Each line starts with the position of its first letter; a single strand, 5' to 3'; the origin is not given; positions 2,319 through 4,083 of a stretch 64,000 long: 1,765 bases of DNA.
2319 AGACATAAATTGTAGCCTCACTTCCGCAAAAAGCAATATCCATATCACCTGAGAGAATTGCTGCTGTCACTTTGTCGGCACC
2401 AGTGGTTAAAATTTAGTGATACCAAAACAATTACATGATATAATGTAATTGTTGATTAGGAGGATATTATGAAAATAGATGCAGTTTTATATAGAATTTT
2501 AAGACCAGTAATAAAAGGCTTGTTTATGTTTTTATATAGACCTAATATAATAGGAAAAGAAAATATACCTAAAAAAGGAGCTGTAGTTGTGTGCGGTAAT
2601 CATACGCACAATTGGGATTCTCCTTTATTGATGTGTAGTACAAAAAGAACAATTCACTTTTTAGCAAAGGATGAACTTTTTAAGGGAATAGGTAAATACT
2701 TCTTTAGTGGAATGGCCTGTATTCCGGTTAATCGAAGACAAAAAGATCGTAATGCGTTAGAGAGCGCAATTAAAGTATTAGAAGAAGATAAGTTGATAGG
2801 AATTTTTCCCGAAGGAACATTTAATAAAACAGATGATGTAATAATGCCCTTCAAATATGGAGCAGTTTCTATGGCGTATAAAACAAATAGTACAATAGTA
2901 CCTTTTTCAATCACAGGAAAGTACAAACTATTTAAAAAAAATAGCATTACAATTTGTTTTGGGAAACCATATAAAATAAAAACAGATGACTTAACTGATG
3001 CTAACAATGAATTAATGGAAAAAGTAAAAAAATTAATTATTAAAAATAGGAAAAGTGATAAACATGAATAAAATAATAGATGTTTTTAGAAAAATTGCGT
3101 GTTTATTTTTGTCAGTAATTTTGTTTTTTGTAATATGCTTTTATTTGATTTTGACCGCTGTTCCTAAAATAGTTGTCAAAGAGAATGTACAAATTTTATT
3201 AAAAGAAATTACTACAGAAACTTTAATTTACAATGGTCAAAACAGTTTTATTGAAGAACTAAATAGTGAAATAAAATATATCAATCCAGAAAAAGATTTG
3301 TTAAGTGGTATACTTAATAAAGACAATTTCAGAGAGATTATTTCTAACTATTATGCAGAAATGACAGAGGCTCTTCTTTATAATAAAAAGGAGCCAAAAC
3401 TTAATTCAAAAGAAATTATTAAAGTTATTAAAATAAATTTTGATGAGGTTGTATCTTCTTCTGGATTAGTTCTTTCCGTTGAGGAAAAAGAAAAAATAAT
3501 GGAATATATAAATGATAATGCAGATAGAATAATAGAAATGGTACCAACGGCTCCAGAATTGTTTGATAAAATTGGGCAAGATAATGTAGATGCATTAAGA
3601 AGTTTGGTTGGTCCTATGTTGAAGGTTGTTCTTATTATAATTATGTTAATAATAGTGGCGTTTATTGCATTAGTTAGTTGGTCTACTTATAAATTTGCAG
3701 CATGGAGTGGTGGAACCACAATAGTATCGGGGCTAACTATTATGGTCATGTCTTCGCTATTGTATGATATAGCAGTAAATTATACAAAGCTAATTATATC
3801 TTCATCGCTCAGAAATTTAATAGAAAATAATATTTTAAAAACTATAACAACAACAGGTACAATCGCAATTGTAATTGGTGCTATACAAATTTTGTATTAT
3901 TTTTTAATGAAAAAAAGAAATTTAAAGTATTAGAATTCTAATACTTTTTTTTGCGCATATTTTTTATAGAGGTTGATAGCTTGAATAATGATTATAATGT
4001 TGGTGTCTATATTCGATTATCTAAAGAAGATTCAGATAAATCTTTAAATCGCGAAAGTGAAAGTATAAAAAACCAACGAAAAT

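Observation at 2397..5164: A 2.76-kb serine-recombinase mini-element splits an ABC binding-protein gene; precise excision would rebuild the ORF in frame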

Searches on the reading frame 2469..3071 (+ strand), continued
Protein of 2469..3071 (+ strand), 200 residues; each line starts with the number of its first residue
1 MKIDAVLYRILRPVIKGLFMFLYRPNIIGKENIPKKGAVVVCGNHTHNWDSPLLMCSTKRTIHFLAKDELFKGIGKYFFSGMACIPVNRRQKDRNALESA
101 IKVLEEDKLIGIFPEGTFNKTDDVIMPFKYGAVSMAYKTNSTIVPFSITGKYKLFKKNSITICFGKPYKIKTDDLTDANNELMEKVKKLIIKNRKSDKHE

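Call 58: find_encoding_contigs(protein=P0282, flank=8000, max_places=2)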
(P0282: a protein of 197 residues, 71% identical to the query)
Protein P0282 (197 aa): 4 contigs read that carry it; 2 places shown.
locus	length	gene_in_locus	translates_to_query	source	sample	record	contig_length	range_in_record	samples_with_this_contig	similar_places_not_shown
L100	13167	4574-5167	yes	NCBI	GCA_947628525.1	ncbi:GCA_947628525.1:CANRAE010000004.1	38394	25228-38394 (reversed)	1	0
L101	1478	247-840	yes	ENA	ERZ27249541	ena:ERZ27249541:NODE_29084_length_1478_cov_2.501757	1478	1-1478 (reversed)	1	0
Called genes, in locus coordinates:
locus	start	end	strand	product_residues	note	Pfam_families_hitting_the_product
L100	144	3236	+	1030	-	PF00133:tRNA-synt_1, PF13603:tRNA-synt_1_2 (weak), PF09334:tRNA-synt_1g (weak), PF08264:Anticodon_1, PF19302:DUF5915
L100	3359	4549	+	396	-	-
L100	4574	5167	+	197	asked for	PF01553:Acyltransferase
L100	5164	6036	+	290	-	-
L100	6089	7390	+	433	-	PF25888:WHD_DnaB, PF07261:DnaB_2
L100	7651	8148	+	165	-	-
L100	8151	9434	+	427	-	PF02403:Seryl_tRNA_N, PF00587:tRNA-synt_2b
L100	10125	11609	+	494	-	PF14264:Glucos_trans_II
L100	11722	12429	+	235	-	PF01255:Prenyltransf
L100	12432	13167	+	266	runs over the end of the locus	PF01148:CTP_transf_1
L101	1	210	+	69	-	?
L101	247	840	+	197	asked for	PF01553:Acyltransferase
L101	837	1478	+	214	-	?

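Call 87: search_protein_families(library=ncbifam, proteins=[L098:696-1205:+, L098:1579-2532:+, L098:15409-16185:+, L094:15050-15742:+], max_evalue=0.00001)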
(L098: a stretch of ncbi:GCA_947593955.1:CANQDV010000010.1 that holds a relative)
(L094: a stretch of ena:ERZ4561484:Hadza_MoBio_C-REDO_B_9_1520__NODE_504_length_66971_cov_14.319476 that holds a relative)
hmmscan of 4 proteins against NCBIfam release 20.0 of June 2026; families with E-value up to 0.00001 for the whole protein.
L098:696-1205:+ (169 aa): 0 families

L098:1579-2532:+ (317 aa): 0 families

L098:15409-16185:+ (258 aa): 48 families (the best 25 are shown)
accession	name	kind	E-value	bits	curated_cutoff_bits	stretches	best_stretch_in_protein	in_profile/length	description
NF006071.0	PRK08215.1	equivalog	7.8e-114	379.6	372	1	1-257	1-257/258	RNA polymerase sporulation sigma factor SigG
TIGR02850.1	spore_sigG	equivalog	3.2e-109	364.3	457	1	4-255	1-252/254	RNA polymerase sporulation sigma factor SigG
NF004052.0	PRK05572.1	subfamily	4.6e-81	272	311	1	14-257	9-250/252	SigF/SigG family RNA polymerase sporulation sigma factor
TIGR02885.1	spore_sigF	equivalog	7.3e-81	271.4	321.45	1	27-256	1-230/231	RNA polymerase sporulation sigma factor SigF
TIGR02980.1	SigBFG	subfamily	3.3e-73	246.1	234.35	1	36-257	2-226/227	SigB/SigF/SigG family RNA polymerase sigma factor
NF005644.0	PRK07408.1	subfamily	2.5e-39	135.5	261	1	18-258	8-254/258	RNA polymerase sigma factor SigF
TIGR02941.1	Sigma_B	equivalog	2.6e-39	135.2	315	1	19-256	10-252/255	RNA polymerase sigma factor SigB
NF005514.0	PRK07122.1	subfamily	3.2e-39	134.7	372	1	35-257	38-263/264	RNA polymerase sigma factor SigF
NF004471.0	PRK05803.1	subfamily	3.9e-38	131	252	2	16-120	29-133/235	RNA polymerase sporulation sigma factor SigK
TIGR02846.1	spore_sigmaK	equivalog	2.2e-36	125.5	298.65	2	16-120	27-131/227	RNA polymerase sporulation sigma factor SigK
TIGR02937.1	sigma70-ECF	superfamily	1.5e-32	112.5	42.9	1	37-256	1-164/165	sigma-70 family RNA polymerase sigma factor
NF006666.0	PRK09210.1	equivalog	1.1e-31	110.5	572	1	15-254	110-357/370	RNA polymerase sigma factor RpoD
TIGR02393.1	RpoD_Cterm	equivalog_domain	3.9e-31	108.5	354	1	38-255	1-226/238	RNA polymerase sigma factor RpoD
NF006158.0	PRK08301.1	equivalog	7.9e-31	107.3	339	2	16-119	38-141/241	RNA polymerase sporulation sigma factor SigE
TIGR02997.1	Sig70-cyanoRpoD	subfamily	1.3e-30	106.7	384.5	1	22-254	60-298/298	RNA polymerase sigma factor, RpoD/SigA family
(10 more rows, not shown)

L094:15050-15742:+ (230 aa): 55 families (the best 25 are shown)
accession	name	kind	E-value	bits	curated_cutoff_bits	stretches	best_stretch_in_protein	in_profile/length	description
NF004471.0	PRK05803.1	subfamily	2.6e-92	308.3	252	1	4-229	8-233/235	RNA polymerase sporulation sigma factor SigK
TIGR02846.1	spore_sigmaK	equivalog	4.7e-89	297.8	298.65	1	4-224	4-226/227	RNA polymerase sporulation sigma factor SigK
NF006158.0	PRK08301.1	equivalog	1.7e-62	211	339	1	20-226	33-239/241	RNA polymerase sporulation sigma factor SigE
TIGR02835.1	spore_sigmaE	equivalog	1e-58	198.5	348.6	1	20-226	26-232/234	RNA polymerase sporulation sigma factor SigE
TIGR02980.1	SigBFG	subfamily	3.3e-32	112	234.35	2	45-119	2-76/227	SigB/SigF/SigG family RNA polymerase sigma factor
NF004052.0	PRK05572.1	subfamily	4.5e-31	108.2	311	2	27-118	13-104/252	SigF/SigG family RNA polymerase sporulation sigma factor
TIGR02885.1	spore_sigF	equivalog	4.8e-31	108.4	321.45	2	37-118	2-83/231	RNA polymerase sporulation sigma factor SigF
TIGR02394.1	rpoS_proteo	equivalog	2.6e-30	105.9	378.7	2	17-110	16-110/285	RNA polymerase sigma factor RpoS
NF004207.0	PRK05657.1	equivalog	4.7e-30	105.1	394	2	17-110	59-153/329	RNA polymerase sigma factor RpoS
NF006071.0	PRK08215.1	equivalog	1.6e-29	103.3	372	2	28-120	19-111/258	RNA polymerase sporulation sigma factor SigG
TIGR02997.1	Sig70-cyanoRpoD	subfamily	5e-28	98.2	384.5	2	120-220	200-297/298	RNA polymerase sigma factor, RpoD/SigA family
TIGR02937.1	sigma70-ECF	superfamily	2e-27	95.9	42.9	1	46-223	1-164/165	sigma-70 family RNA polymerase sigma factor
TIGR02850.1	spore_sigG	equivalog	5.6e-26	91.5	457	2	30-120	18-108/254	RNA polymerase sporulation sigma factor SigG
TIGR02393.1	RpoD_Cterm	equivalog_domain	1.1e-23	84.1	354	2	47-109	1-63/238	RNA polymerase sigma factor RpoD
NF005143.0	PRK06596.1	subfamily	4.6e-22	78.8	241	2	28-114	29-116/285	RNA polymerase factor sigma-32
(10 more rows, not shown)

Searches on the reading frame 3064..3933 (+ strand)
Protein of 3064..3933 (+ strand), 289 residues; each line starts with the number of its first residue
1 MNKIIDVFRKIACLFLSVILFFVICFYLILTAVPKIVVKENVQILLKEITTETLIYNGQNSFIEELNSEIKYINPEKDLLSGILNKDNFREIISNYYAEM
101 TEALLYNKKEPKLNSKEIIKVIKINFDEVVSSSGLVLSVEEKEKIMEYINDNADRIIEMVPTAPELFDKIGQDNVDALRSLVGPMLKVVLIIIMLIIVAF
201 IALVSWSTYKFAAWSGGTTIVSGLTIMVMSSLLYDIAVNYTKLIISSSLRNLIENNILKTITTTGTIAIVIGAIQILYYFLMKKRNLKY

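Call 3: search_protein_families(library=pfam, proteins=[window:3064-3933:+], max_evalue=0.01)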
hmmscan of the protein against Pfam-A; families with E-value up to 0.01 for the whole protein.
window:3064-3933:+ (289 aa): 0 families

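Call 31: search_protein_families(library=ncbifam, proteins=[window:3064-3933:+], max_evalue=0.001)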
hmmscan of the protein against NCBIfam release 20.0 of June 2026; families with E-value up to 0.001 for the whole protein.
window:3064-3933:+ (289 aa): 0 families
